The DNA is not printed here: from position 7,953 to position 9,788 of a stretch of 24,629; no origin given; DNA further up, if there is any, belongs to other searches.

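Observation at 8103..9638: Stand-alone MurE with the L-Lys-type DNPA motif in a spore-former: possible two-ligase peptidoglycan system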

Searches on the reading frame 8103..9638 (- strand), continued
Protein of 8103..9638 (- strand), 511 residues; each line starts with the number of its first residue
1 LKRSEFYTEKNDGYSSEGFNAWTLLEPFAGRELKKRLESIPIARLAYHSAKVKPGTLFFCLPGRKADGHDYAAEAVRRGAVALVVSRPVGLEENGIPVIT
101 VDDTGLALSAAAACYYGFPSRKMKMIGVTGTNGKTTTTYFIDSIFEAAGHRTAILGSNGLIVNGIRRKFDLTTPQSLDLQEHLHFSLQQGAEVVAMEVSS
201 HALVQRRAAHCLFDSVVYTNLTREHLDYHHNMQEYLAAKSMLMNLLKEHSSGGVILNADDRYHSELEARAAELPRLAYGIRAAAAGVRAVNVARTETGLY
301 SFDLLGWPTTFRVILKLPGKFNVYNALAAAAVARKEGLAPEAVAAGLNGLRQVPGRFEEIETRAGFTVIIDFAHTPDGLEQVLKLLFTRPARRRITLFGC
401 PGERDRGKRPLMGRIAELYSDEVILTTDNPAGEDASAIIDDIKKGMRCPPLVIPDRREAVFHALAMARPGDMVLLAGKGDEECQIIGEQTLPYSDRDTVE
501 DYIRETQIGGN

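Call 57: find_encoding_contigs(protein=P0333, flank=10000, max_places=10)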
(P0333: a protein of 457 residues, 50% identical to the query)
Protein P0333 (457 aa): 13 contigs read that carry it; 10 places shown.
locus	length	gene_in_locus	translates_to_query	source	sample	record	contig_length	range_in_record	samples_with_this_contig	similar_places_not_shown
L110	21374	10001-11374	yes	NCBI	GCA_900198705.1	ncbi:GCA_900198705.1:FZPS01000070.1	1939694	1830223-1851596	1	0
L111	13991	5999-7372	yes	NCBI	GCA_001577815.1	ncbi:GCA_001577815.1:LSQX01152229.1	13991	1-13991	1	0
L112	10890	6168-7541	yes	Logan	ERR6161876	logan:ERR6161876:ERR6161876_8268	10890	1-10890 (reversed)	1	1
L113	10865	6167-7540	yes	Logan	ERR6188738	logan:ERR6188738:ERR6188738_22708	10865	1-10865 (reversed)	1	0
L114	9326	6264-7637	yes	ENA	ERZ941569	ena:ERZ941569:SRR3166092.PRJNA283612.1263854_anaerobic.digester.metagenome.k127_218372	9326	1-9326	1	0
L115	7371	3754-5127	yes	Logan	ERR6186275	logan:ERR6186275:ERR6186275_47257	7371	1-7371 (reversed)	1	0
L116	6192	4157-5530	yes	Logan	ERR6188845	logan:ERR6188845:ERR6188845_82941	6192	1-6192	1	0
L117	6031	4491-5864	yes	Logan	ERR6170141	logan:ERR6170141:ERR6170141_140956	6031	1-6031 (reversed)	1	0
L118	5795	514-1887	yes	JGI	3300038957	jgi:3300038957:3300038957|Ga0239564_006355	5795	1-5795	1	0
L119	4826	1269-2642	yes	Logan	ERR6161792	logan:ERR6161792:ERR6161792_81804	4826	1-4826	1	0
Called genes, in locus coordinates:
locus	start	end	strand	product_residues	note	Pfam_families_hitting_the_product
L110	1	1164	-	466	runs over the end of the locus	PF00501:AMP-binding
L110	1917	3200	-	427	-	PF00275:EPSP_synthase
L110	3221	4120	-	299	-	PF01565:FAD_binding_4, PF02873:MurB_C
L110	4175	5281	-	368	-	PF03033:Glyco_transf_28, PF04101:Glyco_tran_28_C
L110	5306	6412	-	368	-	PF01098:FTSW_RODA_SPOVE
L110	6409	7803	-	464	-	PF08245:Mur_ligase_M, PF02875:Mur_ligase_C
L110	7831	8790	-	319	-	PF00953:Glycos_transf_4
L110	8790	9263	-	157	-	PF02875:Mur_ligase_C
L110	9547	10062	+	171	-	PF02875:Mur_ligase_C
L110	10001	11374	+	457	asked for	PF01225:Mur_ligase, PF08245:Mur_ligase_M, PF02875:Mur_ligase_C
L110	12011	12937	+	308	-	PF01545:Cation_efflux, PF16916:ZT_dimer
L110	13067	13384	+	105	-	PF02686:GatC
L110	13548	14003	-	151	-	-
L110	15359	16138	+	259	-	PF00378:ECH_1, PF16113:ECH_2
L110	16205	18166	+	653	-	PF00501:AMP-binding, PF23562:AMP-binding_C_3 (faint)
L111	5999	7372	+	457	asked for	PF01225:Mur_ligase, PF08245:Mur_ligase_M, PF02875:Mur_ligase_C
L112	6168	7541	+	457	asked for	PF01225:Mur_ligase, PF08245:Mur_ligase_M, PF02875:Mur_ligase_C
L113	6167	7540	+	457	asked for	PF01225:Mur_ligase, PF08245:Mur_ligase_M, PF02875:Mur_ligase_C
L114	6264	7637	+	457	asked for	PF01225:Mur_ligase, PF08245:Mur_ligase_M, PF02875:Mur_ligase_C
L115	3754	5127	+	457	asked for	PF01225:Mur_ligase, PF08245:Mur_ligase_M, PF02875:Mur_ligase_C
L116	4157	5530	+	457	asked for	PF01225:Mur_ligase, PF08245:Mur_ligase_M, PF02875:Mur_ligase_C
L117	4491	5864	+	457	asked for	PF01225:Mur_ligase, PF08245:Mur_ligase_M, PF02875:Mur_ligase_C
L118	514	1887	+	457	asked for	PF01225:Mur_ligase, PF08245:Mur_ligase_M, PF02875:Mur_ligase_C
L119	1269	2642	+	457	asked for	PF01225:Mur_ligase, PF08245:Mur_ligase_M, PF02875:Mur_ligase_C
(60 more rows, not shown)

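Call 59: find_encoding_contigs(protein=P0406, flank=10000, max_places=10)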
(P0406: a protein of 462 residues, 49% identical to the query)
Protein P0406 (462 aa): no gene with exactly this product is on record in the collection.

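Call 61: find_encoding_contigs(protein=P0105, flank=8000, max_places=2)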
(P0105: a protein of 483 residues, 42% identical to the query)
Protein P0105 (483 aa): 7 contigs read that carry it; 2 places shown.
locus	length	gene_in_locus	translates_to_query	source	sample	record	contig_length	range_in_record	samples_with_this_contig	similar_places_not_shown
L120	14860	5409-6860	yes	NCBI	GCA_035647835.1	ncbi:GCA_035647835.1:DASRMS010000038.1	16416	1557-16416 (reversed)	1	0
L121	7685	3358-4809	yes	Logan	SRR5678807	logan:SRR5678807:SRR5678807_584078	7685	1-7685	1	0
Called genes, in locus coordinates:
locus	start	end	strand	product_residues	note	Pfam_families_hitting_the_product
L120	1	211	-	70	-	?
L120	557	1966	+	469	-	PF00078:RVT_1, PF08388:GIIM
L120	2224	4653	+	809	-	PF00403:HMA, PF00122:E1-E2_ATPase, PF00702:Hydrolase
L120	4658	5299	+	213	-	PF00730:HhH-GPD, PF00633:HHH, PF10576:EndIII_4Fe-2S (faint)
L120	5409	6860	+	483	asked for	PF01225:Mur_ligase, PF08245:Mur_ligase_M, PF02875:Mur_ligase_C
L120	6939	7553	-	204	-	PF01726:LexA_DNA_bind, PF12802:MarR_2, PF13412:HTH_24 (weak), PF00717:Peptidase_S24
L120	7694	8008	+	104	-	PF01476:LysM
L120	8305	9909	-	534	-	PF02690:Na_Pi_cotrans, PF01895:PhoU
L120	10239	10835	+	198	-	PF02663:FmdE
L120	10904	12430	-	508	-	PF00682:HMGL-like, PF22617:HCS_D2, PF08502:LeuA_dimer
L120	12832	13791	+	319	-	PF00480:ROK, PF01869:BcrAD_BadFG (faint)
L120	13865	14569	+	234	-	PF00702:Hydrolase, PF13419:HAD_2, PF13242:Hydrolase_like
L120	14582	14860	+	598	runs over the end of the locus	PF07969:Amidohydro_3 (faint), PF01979:Amidohydro_1, PF13382:Adenine_deam_C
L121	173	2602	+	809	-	PF00403:HMA, PF00122:E1-E2_ATPase, PF00702:Hydrolase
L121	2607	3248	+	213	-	PF00730:HhH-GPD, PF00633:HHH, PF10576:EndIII_4Fe-2S (faint)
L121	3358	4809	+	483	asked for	PF01225:Mur_ligase, PF08245:Mur_ligase_M, PF02875:Mur_ligase_C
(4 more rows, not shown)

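Call 69: find_encoding_contigs(protein=P0204, flank=10000, max_places=10)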
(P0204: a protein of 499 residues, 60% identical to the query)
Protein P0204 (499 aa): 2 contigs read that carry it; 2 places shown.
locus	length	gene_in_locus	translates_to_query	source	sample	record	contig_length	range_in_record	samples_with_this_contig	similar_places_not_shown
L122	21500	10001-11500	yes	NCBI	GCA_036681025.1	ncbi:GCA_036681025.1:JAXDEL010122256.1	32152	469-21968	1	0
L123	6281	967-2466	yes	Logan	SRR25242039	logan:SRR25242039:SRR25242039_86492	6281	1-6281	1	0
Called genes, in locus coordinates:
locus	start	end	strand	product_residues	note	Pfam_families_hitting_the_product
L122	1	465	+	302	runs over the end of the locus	PF00892:EamA, PF03151:TPT, PF00892:EamA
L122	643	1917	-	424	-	PF06347:SH3_4, PF08239:SH3_3, PF18348:SH3_16 (weak), PF06347:SH3_4 (weak), PF08239:SH3_3, PF23795:SH3_YKFC_2nd (weak), PF08239:SH3_3, PF01520:Amidase_3, +2 more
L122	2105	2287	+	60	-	-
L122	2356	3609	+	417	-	PF13393:tRNA-synt_His, PF00587:tRNA-synt_2b, PF13393:tRNA-synt_His, PF03129:HGTP_anticodon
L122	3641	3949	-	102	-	-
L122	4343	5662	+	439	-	PF03448:MgtE_N, PF00571:CBS, PF01769:MgtE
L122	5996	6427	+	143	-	PF02381:MraZ, PF04014:MazE_antitoxin (faint), PF02381:MraZ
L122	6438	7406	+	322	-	PF01795:Methyltransf_5, PF13649:Methyltransf_25 (faint)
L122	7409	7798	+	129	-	PF04999:FtsL (weak), PF04977:DivIC (faint)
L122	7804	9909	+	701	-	PF03717:PBP_dimer, PF00905:Transpeptidase, PF03793:PASTA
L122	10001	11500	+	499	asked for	PF01225:Mur_ligase (weak), PF08245:Mur_ligase_M, PF02875:Mur_ligase_C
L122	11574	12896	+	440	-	PF08245:Mur_ligase_M, PF02875:Mur_ligase_C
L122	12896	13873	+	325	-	PF00953:Glycos_transf_4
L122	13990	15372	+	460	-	PF21799:MurD-like_N (weak), PF08245:Mur_ligase_M, PF02875:Mur_ligase_C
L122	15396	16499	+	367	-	PF01098:FTSW_RODA_SPOVE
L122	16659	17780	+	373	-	PF03033:Glyco_transf_28, PF04101:Glyco_tran_28_C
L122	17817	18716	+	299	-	PF01565:FAD_binding_4, PF02873:MurB_C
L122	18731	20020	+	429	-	PF00275:EPSP_synthase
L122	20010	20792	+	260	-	PF08478:POTRA_1, PF03799:FtsQ_DivIB_C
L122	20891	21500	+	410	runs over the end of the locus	PF06277:EutA (faint), PF14450:FtsA (weak), PF02491:SHS2_FTSA, PF06723:MreB_Mbl, PF14450:FtsA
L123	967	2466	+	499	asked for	PF01225:Mur_ligase (weak), PF08245:Mur_ligase_M, PF02875:Mur_ligase_C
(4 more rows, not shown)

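Call 71: predict_structure(alignment_id=A5)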
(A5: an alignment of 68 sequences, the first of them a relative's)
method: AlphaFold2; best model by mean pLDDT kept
length: 511 residues; sequences in the alignment: 68
mean_pLDDT: 94.3   pTM: 0.93
mean pLDDT of the five models: 94.3, 93.6, 92.9, 92.8, 92.6
residues with pLDDT >= 90: 469; 70-90: 22; 50-70: 5; < 50: 15
segments of 3 or more residues with pLDDT < 50: 1-11
pLDDT, mean of each block of 10 residues (from residue 1): 41 64 96 96 98 98 94 98 97 94 98 98 98 97 99 97 94 97 98 98 98 98 90 97 92 95 97 97 98 96 98 98 98 98 98 95 97 94 96 97 87 98 96 94 98 97 98 95 92 96 88 41
secondary structure, 60 per line:
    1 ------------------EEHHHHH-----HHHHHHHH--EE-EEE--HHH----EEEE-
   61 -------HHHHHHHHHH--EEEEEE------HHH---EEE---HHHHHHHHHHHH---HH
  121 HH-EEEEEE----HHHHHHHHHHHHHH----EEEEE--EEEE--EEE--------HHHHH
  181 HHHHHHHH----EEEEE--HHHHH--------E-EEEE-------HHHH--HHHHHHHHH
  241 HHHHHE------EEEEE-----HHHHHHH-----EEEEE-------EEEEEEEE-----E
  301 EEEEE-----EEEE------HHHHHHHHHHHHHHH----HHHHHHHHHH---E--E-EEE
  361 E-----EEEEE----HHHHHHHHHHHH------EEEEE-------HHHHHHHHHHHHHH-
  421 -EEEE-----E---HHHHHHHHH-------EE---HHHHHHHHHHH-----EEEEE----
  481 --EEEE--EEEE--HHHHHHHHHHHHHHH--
elements in order: H21-25 H31-38 E44-46 E56-59 H68-77 E80-85 E98-100 H104-115 H119-122 E124-129 H134-147 E152-156 E159-162 E165-167 H176-188 E193-197 H200-204 E215-218 H226-229 H232-245 E253-257 H263-269 E275-279 E287-294 E300-305 E311-314 H321-335 H340-349 E358-361 E367-371 H376-387 E394-398 H406-419 E422-425 H435-443 H456-466 E472-476 E483-486 E489-492 H495-509

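Call 74: fold_search(model_id=the predicted structure, library=pdb)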
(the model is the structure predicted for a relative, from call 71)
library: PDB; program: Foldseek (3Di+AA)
matches with E <= 10: 950; with E <= 0.001: 157
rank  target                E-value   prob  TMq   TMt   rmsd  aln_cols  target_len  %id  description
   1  2wtz_B                5.5e-51  1.00  0.83  0.83   3.8       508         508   35  MurE ligase of Mycobacterium Tuberculosis (released 2009-12-15)
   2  2xja_A                2.5e-49  1.00  0.83  0.84   3.7       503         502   35  Structure of MurE from M.tuberculosis with dipeptide and ADP (released 2010-08-18)
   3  1e8c_B                3.2e-49  1.00  0.86  0.88   2.8       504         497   35  Structure of MurE the UDP-N-acetylmuramyl tripeptide synthetase from E. coli (released 2001-09-13)
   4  2wtz_A                4.8e-49  1.00  0.82  0.83   3.7       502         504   36  MurE ligase of Mycobacterium Tuberculosis (released 2009-12-15)
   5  2xja_C                8.1e-49  1.00  0.82  0.84   3.8       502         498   35  Structure of MurE from M.tuberculosis with dipeptide and ADP (released 2010-08-18)
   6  1e8c_A                1.2e-48  1.00  0.85  0.87   2.9       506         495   34  Structure of MurE the UDP-N-acetylmuramyl tripeptide synthetase from E. coli (released 2001-09-13)
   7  2xja_B                1.7e-48  1.00  0.83  0.85   3.6       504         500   36  Structure of MurE from M.tuberculosis with dipeptide and ADP (released 2010-08-18)
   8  8r6s_Q                2.1e-47  1.00  0.82  0.78   3.8       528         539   31  Plastid-encoded RNA polymerase (Integrated model) (released 2024-03-13)
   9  4c12                  2.1e-46  1.00  0.87  0.90   2.6       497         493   32  X-ray Crystal Structure of Staphylococcus aureus MurE with UDP-MurNAc- Ala-Glu-Lys and ADP (released 2013-10-02)
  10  4c13                  2.7e-46  1.00  0.86  0.90   2.8       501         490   31  x-ray crystal structure of Staphylococcus aureus MurE with UDP-MurNAc- Ala-Glu-Lys (released 2013-10-02)
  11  2xja_D                6.4e-46  1.00  0.81  0.84   3.7       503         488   34  Structure of MurE from M.tuberculosis with dipeptide and ADP (released 2010-08-18)
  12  7b68_A                1.4e-45  1.00  0.65  0.67   6.9       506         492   35  Crystal structure of MurE from E.coli in complex with Z57299526 (released 2020-12-23)
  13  8g6p                  3.3e-45  1.00  0.79  0.80   4.1       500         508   33  Crystal structure of Mycobacterium thermoresistibile MurE in complex with ADP and 2,6-Diaminopimelic acid (released 2023-04-05)
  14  7b6o_A                2.2e-44  1.00  0.63  0.66   7.1       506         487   34  Crystal structure of E.coli MurE mutant - C269S C340S C450S (released 2020-12-23)
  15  4bub_B                3.4e-44  1.00  0.77  0.81   4.4       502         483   36  CRYSTAL STRUCTURE OF MURE LIGASE FROM THERMOTOGA MARITIMA IN COMPLEX WITH ADP (released 2013-07-17)
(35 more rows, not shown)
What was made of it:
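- On MurE (UDP-N-acetylmuramyl-tripeptide synthetase, TIGR01085): Foldseek TM is 0.82-0.87 to 2WTZ, 1E8C and 4C12 (calls 71, 74).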
